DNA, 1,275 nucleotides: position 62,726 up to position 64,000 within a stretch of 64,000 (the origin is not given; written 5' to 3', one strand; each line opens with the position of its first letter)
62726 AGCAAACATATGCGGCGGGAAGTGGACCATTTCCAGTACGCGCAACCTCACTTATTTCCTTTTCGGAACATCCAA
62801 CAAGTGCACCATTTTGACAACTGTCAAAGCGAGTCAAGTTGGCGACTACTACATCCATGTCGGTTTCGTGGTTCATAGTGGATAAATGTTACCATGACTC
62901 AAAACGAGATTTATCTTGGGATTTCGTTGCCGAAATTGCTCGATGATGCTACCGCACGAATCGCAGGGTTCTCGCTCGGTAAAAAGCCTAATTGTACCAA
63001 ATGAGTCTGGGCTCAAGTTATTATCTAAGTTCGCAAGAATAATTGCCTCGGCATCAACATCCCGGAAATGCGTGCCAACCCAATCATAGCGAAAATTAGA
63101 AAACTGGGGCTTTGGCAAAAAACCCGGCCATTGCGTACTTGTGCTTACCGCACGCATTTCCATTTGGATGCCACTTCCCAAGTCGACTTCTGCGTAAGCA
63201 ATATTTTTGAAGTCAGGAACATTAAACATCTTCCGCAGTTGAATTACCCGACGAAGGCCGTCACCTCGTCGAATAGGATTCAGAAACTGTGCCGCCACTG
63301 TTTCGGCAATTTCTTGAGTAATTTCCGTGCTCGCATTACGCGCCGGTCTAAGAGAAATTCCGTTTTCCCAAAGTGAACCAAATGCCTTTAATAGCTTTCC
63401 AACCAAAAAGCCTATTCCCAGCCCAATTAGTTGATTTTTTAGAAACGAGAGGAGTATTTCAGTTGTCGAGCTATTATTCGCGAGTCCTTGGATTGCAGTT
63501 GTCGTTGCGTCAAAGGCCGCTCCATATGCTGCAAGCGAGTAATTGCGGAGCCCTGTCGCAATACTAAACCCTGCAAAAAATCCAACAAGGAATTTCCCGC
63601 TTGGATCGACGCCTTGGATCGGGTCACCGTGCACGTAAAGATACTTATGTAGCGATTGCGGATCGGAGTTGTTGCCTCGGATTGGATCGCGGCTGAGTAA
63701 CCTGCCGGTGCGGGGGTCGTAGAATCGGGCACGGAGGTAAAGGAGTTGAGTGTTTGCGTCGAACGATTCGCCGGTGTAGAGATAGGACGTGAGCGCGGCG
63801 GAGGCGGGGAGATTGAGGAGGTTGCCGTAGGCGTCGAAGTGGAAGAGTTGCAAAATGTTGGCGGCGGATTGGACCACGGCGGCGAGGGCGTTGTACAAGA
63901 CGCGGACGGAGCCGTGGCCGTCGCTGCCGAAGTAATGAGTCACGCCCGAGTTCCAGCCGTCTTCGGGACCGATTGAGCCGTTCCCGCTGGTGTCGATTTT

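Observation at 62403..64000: Rhs polymorphic toxin with a deaminase-like C-terminal domain (DAE…PCxxC) coupled to a SUKH immunity gene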

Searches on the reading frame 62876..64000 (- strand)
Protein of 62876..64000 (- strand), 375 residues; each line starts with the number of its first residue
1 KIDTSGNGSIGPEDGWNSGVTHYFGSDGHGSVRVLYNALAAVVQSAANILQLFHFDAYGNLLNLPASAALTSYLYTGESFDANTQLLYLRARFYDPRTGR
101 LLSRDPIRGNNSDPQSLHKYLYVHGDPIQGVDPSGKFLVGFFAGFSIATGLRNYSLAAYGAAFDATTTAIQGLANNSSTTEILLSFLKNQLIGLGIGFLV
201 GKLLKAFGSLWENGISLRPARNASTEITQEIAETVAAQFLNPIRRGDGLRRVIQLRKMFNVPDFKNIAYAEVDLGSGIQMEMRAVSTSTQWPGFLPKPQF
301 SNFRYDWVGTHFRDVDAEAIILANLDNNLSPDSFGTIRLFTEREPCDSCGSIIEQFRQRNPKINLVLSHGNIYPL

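Call 3: search_protein_families(library=pfam, proteins=[window:62876-64000:-], max_evalue=10)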
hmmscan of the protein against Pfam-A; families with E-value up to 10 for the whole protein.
window:62876-64000:- (375 aa): 8 families
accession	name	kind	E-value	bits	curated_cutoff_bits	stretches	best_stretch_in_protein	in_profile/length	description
PF14424.12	Toxin-deaminase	-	1.3e-14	55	29.6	1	306-366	79-141/146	The BURPS668_1122 family of deaminases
PF18750.7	SNAD4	-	0.0002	21.8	27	1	313-373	30-91/130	Secreted Novel AID/APOBEC-like Deaminase 4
PF08210.17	APOBEC_N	-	0.00021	21.8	25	1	314-374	45-106/170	APOBEC-like N-terminal domain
PF18778.7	NAD1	-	0.00077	20.1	27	1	311-373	42-110/175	Novel AID APOBEC clade 1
PF18775.7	APOBEC4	-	0.0013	19.3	27.2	1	339-373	3-37/74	APOBEC4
PF18782.7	NAD2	-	0.013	16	27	1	314-373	54-114/179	Novel AID APOBEC clade 2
PF18772.7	APOBEC2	-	0.033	14.6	26.8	1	316-373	51-109/175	APOBEC2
PF18769.7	APOBEC1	-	0.28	11.8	27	1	329-370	33-74/101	APOBEC1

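Call 4: search_protein_families(library=ncbifam, proteins=[window:62876-64000:-], max_evalue=10)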
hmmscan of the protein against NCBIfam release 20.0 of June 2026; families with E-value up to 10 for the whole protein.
window:62876-64000:- (375 aa): 2 families
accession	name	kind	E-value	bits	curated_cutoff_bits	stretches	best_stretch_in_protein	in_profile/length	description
TIGR03696.1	Rhs_assc_core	domain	2.7e-18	66.3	32.5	1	56-135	2-75/76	RHS repeat-associated core domain-containing protein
NF041261.1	RHS_core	equivalog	8.2e-06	23.9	2000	1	48-134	1177-1259/1261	RHS element core protein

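Call 66: search_protein_families(library=padloc, proteins=[window:62876-64000:-], max_evalue=0.01)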
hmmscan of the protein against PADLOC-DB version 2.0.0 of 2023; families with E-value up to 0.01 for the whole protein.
window:62876-64000:- (375 aa): 0 families

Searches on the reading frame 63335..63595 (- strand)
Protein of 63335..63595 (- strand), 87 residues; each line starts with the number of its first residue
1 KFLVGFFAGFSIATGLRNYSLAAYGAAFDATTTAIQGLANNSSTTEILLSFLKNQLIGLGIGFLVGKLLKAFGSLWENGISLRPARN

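Call 49: find_homologous_proteins(query=A4, max_evalue=0.01)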
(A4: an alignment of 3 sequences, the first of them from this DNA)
Query A4 (3 sequences): 1320 candidates shared short words with the query, none scored E <= 0.01.
